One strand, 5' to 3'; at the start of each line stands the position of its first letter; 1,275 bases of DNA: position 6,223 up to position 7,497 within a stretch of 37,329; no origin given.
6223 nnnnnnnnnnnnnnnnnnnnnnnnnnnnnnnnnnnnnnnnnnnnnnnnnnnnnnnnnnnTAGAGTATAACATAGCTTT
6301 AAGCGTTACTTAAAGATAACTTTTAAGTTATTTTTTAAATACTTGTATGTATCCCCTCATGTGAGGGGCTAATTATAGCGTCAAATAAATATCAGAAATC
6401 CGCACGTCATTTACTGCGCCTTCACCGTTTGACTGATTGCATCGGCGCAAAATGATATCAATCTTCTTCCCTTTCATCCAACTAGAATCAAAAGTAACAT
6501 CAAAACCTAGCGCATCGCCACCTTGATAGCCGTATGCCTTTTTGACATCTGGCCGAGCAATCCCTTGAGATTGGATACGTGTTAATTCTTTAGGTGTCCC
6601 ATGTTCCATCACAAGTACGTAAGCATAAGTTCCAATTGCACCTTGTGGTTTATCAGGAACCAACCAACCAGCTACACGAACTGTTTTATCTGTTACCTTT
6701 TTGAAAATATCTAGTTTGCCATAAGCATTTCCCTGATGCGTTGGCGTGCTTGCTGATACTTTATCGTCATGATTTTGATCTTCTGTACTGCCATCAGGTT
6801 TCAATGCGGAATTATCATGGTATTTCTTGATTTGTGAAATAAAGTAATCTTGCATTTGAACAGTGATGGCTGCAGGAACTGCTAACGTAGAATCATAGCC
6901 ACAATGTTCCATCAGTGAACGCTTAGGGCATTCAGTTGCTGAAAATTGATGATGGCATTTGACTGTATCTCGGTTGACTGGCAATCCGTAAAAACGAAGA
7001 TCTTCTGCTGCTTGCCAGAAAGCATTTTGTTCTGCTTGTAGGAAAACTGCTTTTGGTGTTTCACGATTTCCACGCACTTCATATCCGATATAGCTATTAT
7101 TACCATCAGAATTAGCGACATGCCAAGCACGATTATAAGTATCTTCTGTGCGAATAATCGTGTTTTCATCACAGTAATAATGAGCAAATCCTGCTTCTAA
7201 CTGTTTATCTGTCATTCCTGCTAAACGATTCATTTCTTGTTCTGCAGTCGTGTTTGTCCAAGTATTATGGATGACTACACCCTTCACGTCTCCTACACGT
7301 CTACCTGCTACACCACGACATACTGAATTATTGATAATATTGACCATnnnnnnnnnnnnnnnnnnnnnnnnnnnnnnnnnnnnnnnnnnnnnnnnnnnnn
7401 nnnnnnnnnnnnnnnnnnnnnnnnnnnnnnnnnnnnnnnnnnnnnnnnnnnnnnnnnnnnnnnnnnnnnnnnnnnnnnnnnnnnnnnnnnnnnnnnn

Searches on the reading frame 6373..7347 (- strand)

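Call 32: search_protein_families(library=phrogs, proteins=[window:6373-7347:-], max_evalue=0.00001)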
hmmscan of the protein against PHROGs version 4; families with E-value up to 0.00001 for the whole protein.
window:6373-7347:- (324 aa): 15 families
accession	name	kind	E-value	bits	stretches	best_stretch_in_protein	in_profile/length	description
phrog_635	-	lysis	5.1e-46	158.6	1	16-210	187-377/463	endolysin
phrog_833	-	lysis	4.2e-44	152.4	1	2-205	6-205/294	endolysin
phrog_670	-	lysis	1.5e-43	150.6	1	1-214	91-292/596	endolysin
phrog_3393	-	lysis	8.9e-40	138.5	1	1-324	1-288/342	endolysin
phrog_33549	-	unknown function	5.5e-36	124.5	1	1-130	1-137/137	-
phrog_2338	-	lysis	6.7e-20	72.7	1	14-297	21-281/346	endolysin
phrog_3088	-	lysis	8.3e-17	62.7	1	18-147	21-146/248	amidase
phrog_7698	-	lysis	7.9e-12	46.6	1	11-151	14-148/316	endolysin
phrog_35916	-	unknown function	2.8e-11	44.1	1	208-315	224-330/488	-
phrog_1493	-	lysis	5.3e-11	43.3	1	13-157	26-166/394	endolysin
phrog_1794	-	lysis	1.9e-10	41.7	1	14-150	49-186/336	amidase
phrog_14048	-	lysis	1.7e-09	38.8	1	14-194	23-186/305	endolysin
phrog_15001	-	lysis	4.6e-09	36.9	1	8-212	31-232/367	endolysin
phrog_9611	-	lysis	1.9e-08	35.2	1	19-153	21-160/246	endolysin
phrog_19265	-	unknown function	5.9e-07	30.4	1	14-142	17-142/293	-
